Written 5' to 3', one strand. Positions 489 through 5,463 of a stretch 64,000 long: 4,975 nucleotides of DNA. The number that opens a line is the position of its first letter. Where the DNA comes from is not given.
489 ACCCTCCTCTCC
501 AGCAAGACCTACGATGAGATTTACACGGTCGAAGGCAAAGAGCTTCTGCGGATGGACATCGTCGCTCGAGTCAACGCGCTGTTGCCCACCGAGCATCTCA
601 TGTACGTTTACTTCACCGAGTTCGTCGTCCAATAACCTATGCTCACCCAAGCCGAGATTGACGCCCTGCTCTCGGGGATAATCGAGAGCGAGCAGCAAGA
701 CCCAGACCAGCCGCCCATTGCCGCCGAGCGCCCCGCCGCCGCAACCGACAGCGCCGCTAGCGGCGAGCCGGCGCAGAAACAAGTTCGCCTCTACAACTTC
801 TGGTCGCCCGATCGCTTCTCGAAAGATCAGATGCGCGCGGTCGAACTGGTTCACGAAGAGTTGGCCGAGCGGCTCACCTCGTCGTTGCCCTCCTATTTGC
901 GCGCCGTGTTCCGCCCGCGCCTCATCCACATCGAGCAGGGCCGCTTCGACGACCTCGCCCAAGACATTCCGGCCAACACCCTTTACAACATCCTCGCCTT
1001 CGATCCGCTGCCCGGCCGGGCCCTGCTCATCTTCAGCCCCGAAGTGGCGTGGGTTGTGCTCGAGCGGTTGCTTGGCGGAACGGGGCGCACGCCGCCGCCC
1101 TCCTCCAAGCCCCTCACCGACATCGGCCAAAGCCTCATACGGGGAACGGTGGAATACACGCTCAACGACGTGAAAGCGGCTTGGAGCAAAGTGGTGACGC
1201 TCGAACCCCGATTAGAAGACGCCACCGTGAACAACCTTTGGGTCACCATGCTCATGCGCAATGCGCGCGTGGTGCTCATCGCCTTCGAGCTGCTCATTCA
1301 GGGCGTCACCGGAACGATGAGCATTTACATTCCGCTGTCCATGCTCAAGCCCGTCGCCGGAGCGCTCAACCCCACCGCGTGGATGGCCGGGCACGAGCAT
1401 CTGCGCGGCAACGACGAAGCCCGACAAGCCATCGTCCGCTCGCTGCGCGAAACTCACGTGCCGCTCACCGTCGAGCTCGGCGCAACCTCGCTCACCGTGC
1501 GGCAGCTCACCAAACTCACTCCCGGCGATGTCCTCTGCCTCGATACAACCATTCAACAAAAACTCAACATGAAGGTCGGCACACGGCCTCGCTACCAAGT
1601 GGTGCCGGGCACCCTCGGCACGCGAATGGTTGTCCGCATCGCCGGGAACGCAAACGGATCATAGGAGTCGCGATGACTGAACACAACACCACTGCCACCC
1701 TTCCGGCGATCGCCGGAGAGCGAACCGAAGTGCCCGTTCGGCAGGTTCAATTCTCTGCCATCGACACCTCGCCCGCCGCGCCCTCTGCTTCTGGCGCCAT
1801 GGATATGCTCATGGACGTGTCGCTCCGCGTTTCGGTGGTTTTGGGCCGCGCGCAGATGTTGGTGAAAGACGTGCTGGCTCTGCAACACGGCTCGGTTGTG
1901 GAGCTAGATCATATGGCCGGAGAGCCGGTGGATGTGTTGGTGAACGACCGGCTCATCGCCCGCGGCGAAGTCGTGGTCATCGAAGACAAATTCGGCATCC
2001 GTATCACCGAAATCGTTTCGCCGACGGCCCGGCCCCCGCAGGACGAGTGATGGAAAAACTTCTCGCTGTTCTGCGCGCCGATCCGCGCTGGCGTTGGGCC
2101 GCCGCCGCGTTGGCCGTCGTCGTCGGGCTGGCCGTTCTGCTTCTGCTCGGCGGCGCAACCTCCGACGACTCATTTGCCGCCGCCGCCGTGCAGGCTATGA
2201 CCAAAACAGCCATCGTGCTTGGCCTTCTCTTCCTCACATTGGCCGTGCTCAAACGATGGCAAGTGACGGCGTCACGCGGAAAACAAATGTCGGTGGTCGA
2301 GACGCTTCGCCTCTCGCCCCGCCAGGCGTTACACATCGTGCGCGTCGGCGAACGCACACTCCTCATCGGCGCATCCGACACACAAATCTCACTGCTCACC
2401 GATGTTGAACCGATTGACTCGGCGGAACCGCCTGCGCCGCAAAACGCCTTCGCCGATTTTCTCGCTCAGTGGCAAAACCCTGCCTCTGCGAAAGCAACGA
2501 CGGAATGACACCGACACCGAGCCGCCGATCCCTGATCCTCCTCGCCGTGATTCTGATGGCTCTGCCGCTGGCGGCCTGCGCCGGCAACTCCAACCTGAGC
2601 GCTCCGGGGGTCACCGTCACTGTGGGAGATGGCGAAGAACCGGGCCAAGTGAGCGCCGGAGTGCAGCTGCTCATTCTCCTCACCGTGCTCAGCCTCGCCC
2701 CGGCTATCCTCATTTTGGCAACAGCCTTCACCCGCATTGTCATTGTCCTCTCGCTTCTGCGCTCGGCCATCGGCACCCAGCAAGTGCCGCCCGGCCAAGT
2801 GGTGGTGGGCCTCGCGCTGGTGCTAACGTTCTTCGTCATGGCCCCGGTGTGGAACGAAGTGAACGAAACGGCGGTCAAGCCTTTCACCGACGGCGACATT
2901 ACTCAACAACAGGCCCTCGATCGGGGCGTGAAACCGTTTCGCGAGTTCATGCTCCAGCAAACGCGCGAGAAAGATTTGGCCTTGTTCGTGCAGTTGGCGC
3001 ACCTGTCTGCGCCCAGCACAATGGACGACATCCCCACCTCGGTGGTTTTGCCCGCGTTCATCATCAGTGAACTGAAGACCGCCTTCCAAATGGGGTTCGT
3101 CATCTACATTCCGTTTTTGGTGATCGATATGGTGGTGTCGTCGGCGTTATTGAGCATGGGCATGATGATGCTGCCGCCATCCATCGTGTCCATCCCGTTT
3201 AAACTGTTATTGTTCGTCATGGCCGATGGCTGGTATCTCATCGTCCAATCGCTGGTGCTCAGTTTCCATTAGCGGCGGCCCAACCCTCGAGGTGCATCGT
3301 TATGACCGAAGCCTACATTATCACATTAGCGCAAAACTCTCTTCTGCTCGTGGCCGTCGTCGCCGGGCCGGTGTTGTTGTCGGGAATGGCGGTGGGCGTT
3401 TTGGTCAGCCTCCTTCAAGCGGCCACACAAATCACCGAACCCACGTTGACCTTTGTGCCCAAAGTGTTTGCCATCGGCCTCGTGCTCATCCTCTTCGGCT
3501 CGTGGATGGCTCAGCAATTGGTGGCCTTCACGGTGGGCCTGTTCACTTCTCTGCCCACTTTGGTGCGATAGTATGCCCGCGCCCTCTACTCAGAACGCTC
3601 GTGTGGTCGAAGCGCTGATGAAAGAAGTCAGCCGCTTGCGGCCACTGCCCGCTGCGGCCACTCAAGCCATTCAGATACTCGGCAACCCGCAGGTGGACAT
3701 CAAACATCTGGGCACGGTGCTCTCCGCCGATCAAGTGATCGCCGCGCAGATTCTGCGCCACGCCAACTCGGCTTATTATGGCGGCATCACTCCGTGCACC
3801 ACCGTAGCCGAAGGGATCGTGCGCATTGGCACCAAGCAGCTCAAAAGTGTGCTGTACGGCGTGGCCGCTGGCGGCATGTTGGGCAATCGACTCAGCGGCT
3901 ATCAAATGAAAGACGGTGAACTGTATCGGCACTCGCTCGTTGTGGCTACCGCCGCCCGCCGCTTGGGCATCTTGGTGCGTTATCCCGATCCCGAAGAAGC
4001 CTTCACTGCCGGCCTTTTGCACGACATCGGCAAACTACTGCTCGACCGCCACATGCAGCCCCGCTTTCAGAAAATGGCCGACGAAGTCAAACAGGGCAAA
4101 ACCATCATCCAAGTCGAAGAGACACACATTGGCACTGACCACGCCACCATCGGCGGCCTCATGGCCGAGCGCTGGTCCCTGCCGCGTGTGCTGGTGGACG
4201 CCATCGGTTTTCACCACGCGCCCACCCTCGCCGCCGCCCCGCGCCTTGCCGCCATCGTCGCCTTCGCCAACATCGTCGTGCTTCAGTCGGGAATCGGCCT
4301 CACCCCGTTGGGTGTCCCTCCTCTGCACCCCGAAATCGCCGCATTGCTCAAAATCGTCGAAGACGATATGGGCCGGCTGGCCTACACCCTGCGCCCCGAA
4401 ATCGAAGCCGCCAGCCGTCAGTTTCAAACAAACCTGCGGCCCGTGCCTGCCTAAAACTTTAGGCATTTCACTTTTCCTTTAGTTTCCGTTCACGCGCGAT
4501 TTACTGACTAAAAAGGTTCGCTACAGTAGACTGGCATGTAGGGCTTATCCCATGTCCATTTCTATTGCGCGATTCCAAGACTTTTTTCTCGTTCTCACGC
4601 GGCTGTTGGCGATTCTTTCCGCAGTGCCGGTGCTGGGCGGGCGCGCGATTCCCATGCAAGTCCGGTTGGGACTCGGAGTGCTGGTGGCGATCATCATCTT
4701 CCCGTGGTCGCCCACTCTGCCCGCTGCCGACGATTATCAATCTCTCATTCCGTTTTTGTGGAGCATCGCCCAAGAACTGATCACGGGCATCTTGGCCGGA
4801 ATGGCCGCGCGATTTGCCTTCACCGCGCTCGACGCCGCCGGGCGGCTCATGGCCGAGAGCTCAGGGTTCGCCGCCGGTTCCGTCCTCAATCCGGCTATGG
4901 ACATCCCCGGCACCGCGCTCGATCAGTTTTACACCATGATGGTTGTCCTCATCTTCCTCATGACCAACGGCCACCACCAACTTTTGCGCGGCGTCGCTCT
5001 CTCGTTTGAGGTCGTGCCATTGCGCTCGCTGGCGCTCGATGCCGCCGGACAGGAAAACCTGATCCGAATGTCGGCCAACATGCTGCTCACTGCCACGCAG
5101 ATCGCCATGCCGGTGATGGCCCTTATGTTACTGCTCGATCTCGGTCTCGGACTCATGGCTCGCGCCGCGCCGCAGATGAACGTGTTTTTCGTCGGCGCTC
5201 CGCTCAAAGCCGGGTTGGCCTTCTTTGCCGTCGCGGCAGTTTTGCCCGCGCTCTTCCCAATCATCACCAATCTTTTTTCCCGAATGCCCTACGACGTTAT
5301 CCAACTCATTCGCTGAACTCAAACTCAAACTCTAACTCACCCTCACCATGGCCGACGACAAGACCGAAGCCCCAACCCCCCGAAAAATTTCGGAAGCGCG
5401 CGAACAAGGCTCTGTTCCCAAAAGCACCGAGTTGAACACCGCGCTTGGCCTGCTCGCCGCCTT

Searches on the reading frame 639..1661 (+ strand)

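Call 29: search_protein_families(library=pfam, proteins=[window:639-1661:+], max_evalue=0.001)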
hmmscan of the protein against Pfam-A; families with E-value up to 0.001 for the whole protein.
window:639-1661:+ (341 aa): 2 families
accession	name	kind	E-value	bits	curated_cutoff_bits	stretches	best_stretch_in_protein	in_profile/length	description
PF02154.20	FliM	-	8.3e-41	140.4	27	1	52-240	1-189/192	Flagellar motor switch protein FliM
PF01052.25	FliMN_C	-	4.5e-16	59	23.8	1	268-335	2-69/73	Type III flagellar switch regulator (C-ring) FliN C-term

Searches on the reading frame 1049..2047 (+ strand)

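Call 84: search_protein_families(library=pfam, proteins=[window:1049-2047:+], max_evalue=0.001)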
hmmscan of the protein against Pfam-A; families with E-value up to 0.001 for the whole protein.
window:1049-2047:+ (333 aa): 1 family
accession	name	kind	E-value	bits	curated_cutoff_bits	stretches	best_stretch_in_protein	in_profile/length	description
PF01052.25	FliMN_C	-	2.4e-25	88.7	23.8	1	253-323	2-72/73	Type III flagellar switch regulator (C-ring) FliN C-term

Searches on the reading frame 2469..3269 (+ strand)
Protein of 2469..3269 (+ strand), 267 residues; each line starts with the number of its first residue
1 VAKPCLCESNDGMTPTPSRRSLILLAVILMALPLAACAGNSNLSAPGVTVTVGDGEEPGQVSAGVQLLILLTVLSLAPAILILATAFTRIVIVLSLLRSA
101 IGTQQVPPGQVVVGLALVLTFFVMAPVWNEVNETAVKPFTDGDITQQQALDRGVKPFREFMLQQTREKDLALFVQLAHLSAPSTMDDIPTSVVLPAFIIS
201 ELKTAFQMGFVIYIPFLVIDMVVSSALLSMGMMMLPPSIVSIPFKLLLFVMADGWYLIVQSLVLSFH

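Call 29: search_protein_families(library=pfam, proteins=[window:2469-3269:+], max_evalue=0.001)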
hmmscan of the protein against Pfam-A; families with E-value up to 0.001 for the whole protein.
window:2469-3269:+ (267 aa): 1 family
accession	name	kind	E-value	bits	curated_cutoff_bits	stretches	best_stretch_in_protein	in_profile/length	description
PF00813.25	FliP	-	4.1e-83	278.5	26.9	1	70-262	1-191/191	FliP family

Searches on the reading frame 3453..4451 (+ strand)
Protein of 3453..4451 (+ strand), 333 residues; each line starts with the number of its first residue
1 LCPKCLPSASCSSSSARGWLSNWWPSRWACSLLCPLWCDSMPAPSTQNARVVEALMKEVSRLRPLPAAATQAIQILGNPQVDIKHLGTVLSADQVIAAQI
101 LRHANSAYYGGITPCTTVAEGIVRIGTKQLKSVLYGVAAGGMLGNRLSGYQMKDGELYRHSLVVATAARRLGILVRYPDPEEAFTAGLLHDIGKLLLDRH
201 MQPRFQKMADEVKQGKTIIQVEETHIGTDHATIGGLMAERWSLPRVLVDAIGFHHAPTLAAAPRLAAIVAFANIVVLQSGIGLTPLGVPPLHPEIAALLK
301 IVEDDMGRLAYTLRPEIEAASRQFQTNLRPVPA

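Call 29: search_protein_families(library=pfam, proteins=[window:3453-4451:+], max_evalue=0.001)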
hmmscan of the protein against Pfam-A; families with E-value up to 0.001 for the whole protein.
window:3453-4451:+ (333 aa): 2 families
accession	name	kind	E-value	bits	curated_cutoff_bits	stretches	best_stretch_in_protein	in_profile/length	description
PF08668.18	HDOD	-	6.8e-50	169.7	22.9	1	63-257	2-196/196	HDOD domain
PF01966.28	HD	-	1.1e-09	39.1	22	1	158-271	2-109/116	HD domain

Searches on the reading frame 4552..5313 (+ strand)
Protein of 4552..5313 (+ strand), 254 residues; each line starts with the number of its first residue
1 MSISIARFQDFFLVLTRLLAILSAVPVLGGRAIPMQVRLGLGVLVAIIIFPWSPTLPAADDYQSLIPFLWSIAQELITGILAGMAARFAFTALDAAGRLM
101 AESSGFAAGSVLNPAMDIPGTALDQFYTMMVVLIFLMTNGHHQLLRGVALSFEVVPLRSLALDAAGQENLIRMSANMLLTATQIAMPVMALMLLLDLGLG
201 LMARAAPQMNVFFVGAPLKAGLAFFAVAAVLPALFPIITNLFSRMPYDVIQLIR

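Call 29: search_protein_families(library=pfam, proteins=[window:4552-5313:+], max_evalue=0.001)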
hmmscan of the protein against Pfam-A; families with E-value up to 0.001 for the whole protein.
window:4552-5313:+ (254 aa): 1 family
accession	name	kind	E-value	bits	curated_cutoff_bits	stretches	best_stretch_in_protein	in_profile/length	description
PF01311.25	Bac_export_1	-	1.5e-58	198.6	27.8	1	10-245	3-230/230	Bacterial export proteins, family 1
